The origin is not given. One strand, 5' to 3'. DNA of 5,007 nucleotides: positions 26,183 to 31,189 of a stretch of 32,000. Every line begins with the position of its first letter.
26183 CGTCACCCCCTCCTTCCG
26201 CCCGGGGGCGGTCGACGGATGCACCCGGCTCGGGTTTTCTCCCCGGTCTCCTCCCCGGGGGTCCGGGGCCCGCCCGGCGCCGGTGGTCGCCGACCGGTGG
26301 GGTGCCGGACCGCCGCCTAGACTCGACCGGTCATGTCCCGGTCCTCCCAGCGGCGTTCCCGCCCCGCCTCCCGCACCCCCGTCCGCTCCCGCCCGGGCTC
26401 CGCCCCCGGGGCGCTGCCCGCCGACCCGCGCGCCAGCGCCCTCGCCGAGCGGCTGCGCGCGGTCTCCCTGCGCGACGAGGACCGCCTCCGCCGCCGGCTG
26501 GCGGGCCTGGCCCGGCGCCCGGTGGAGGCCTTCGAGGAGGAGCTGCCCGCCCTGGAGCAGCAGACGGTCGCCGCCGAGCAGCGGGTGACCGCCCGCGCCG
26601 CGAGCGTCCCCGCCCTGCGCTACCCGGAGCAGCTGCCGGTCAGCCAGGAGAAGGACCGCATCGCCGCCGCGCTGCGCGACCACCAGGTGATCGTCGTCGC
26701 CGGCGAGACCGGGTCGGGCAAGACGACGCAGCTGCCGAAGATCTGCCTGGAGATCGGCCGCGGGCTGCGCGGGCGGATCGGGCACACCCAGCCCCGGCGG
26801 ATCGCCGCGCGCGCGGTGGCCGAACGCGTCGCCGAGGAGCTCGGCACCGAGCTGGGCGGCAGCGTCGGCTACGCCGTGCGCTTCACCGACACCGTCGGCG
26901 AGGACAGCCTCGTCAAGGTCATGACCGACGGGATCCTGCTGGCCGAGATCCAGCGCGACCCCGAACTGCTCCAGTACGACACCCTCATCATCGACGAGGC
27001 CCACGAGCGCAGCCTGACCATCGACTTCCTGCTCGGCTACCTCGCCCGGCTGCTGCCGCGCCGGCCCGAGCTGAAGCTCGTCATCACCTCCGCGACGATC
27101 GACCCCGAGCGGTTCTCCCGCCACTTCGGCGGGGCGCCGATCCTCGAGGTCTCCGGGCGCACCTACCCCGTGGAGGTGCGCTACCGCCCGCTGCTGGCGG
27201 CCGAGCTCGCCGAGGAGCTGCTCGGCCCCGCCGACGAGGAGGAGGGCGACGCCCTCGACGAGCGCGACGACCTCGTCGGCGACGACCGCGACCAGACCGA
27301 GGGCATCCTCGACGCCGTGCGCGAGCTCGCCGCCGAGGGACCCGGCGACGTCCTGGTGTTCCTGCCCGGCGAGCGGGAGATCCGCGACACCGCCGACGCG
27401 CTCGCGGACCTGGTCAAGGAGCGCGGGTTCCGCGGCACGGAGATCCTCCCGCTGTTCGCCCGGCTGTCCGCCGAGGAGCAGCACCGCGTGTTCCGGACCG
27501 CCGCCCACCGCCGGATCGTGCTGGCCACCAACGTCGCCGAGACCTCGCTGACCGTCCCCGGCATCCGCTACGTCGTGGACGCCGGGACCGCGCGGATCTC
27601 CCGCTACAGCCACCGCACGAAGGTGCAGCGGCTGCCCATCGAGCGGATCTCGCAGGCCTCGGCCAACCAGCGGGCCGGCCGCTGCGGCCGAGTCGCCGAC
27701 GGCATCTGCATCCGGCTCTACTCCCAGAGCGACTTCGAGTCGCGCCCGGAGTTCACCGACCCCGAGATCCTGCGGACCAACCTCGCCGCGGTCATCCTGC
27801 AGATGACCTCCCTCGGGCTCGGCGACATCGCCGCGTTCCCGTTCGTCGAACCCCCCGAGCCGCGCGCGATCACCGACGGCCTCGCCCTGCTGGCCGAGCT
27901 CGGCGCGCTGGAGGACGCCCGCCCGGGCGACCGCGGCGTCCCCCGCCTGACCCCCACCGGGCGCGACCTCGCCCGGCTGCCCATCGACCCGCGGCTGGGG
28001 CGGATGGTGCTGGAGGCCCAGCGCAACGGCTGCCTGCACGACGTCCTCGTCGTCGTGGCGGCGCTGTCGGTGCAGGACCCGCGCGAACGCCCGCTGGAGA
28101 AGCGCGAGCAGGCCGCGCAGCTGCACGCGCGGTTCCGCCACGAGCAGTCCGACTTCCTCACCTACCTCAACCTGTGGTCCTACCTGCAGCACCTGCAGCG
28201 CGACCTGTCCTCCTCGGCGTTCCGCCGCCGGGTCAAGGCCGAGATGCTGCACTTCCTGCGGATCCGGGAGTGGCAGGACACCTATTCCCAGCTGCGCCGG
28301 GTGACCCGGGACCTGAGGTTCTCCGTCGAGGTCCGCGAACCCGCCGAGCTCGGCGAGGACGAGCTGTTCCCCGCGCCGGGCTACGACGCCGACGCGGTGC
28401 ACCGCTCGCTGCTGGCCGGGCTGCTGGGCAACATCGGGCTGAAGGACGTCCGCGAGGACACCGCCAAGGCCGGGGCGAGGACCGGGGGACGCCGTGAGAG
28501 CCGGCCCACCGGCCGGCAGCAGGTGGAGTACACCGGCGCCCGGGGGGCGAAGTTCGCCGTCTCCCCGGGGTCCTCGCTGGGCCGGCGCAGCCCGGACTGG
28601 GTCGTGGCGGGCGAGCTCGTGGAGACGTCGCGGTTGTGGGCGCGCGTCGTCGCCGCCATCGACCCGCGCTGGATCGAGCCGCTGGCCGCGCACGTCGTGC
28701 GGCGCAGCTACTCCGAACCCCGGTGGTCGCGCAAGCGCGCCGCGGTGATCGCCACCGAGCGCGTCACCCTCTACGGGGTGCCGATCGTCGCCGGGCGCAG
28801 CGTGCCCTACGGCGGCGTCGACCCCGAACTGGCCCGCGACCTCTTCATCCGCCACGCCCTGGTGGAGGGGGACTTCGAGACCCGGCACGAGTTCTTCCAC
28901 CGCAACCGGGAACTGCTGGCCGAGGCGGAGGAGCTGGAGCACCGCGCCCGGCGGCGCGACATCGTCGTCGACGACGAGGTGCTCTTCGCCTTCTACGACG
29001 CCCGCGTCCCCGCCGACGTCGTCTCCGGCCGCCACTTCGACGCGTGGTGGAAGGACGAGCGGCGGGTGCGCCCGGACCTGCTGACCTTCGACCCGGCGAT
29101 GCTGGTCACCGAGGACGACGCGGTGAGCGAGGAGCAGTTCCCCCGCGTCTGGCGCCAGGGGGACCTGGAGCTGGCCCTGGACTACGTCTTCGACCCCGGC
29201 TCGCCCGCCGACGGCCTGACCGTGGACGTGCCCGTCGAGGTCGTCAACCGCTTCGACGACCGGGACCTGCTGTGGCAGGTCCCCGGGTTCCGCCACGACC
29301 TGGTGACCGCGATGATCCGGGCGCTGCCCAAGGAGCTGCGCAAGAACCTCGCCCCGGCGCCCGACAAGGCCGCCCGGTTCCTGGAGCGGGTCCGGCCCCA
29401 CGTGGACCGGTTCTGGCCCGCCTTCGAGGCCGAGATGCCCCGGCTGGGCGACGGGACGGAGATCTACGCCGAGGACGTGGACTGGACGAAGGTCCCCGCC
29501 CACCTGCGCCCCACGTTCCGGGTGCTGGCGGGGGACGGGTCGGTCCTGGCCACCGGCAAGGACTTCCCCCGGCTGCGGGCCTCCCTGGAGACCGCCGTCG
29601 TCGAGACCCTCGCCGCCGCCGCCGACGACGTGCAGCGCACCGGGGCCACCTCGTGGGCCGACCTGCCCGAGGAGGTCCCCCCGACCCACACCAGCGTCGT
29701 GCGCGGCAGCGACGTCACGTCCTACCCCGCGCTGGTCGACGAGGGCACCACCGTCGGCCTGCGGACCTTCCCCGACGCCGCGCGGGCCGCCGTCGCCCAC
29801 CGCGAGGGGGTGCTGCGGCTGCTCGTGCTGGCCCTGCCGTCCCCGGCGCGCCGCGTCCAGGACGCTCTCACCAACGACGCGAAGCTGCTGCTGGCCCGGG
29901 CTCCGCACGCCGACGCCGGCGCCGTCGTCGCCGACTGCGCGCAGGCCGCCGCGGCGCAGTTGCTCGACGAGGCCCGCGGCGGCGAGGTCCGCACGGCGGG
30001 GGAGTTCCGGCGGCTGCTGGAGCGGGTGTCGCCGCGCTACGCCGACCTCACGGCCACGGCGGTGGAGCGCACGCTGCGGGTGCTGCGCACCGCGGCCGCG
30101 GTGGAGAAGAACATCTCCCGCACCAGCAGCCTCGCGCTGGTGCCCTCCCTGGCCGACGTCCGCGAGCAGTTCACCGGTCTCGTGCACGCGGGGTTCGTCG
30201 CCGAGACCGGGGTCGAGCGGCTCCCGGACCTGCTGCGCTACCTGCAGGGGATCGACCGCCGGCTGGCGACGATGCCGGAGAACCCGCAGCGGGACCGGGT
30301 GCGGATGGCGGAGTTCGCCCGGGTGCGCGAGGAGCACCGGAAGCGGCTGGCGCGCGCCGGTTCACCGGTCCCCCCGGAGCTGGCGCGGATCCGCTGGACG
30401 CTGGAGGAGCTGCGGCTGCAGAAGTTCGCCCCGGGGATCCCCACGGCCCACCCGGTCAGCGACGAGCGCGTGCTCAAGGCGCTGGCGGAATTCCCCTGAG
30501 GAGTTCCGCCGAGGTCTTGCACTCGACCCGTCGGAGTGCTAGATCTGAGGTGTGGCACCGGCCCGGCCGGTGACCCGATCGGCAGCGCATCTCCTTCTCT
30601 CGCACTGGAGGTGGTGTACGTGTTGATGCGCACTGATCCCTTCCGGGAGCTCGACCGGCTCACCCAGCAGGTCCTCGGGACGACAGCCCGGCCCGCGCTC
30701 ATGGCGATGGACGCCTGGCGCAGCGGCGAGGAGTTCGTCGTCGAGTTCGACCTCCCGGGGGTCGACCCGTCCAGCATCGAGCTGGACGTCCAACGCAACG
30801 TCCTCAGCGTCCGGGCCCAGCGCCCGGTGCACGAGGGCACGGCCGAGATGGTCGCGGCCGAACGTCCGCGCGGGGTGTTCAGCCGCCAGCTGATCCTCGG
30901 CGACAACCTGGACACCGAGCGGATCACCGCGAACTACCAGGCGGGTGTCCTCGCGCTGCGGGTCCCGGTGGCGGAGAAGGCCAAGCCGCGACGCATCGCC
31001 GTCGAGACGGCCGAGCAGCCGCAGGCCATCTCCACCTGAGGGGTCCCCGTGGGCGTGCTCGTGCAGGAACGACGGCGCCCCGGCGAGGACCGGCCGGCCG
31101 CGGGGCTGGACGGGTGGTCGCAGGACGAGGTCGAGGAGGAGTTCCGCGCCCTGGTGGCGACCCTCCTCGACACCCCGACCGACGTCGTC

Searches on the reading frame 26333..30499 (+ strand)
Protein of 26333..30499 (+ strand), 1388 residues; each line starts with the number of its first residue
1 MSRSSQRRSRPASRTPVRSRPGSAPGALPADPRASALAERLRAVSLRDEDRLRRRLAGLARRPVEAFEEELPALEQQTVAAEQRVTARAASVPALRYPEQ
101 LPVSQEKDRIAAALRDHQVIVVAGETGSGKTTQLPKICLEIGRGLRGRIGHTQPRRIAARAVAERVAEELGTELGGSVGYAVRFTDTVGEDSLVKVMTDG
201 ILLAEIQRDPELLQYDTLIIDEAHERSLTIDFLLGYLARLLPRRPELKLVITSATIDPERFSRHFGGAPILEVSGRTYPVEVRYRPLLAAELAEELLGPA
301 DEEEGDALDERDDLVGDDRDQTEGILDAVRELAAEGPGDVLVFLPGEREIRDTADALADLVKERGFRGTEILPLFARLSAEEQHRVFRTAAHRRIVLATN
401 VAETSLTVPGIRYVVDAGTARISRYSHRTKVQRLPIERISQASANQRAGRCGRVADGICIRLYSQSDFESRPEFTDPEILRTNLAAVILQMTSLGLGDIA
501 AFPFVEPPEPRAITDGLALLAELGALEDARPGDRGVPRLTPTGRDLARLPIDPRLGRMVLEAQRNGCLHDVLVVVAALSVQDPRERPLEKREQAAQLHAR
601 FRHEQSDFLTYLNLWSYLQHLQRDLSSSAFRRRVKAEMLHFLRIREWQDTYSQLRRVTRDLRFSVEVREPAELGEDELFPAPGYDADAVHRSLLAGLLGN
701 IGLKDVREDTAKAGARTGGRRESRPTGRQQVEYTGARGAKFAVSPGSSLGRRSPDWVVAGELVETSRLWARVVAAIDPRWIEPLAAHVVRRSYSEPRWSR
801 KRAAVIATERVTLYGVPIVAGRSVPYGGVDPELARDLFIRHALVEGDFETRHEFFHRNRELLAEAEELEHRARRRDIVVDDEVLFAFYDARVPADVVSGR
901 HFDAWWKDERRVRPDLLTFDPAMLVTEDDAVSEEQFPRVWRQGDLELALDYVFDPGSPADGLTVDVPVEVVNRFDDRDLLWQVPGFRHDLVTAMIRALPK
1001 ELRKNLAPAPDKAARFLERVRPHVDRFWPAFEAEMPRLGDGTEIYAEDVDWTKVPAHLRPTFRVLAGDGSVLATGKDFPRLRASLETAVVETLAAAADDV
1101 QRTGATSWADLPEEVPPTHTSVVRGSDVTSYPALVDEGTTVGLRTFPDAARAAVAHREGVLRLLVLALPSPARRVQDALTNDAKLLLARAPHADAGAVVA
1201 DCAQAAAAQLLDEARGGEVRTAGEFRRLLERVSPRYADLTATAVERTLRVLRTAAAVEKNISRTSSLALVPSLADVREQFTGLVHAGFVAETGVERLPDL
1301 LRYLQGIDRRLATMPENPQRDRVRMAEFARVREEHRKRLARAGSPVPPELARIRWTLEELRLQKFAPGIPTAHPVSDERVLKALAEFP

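Call 61: search_protein_families(library=pfam, proteins=[window:26333-30499:+], max_evalue=0.001)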
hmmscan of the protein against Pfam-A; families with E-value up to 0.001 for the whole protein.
window:26333-30499:+ (1388 aa): 7 families
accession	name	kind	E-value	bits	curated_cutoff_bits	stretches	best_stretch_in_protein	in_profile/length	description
PF11898.13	DUF3418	-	4.8e-196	653.3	25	1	801-1385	1-581/582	Domain of unknown function (DUF3418)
PF21010.2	HA2_C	-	2.6e-12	47.5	21.3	1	552-611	1-77/77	Helicase associated domain (HA2), ratchet-like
PF07717.22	OB_NTP_bind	-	2.6e-11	44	29.5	1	689-787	1-82/83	Oligonucleotide/oligosaccharide-binding (OB)-fold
PF00271.37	Helicase_C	-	8.6e-11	42.5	23.5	1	329-454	6-109/110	Helicase conserved C-terminal domain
PF00270.35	DEAD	-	4.6e-06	26.9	26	1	110-257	8-161/167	DEAD/DEAH box helicase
PF13245.12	AAA_19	-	1.1e-05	26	25.1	1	113-227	7-103/134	AAA domain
PF13401.12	AAA_22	-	0.00068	20.4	27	0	116-237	4-104/130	AAA domain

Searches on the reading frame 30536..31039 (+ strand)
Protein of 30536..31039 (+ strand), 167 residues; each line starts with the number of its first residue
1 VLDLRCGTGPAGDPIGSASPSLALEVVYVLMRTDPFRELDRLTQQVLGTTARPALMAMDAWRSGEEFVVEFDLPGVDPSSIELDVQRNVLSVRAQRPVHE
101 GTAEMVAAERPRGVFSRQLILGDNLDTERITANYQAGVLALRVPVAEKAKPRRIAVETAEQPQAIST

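Call 61: search_protein_families(library=pfam, proteins=[window:30536-31039:+], max_evalue=0.001)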
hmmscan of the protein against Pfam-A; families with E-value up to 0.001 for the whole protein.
window:30536-31039:+ (167 aa): 1 family
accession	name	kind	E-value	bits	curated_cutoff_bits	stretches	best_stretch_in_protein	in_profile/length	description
PF00011.27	HSP20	-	1.5e-21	76.9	20.8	1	60-156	2-101/102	Hsp20/alpha crystallin family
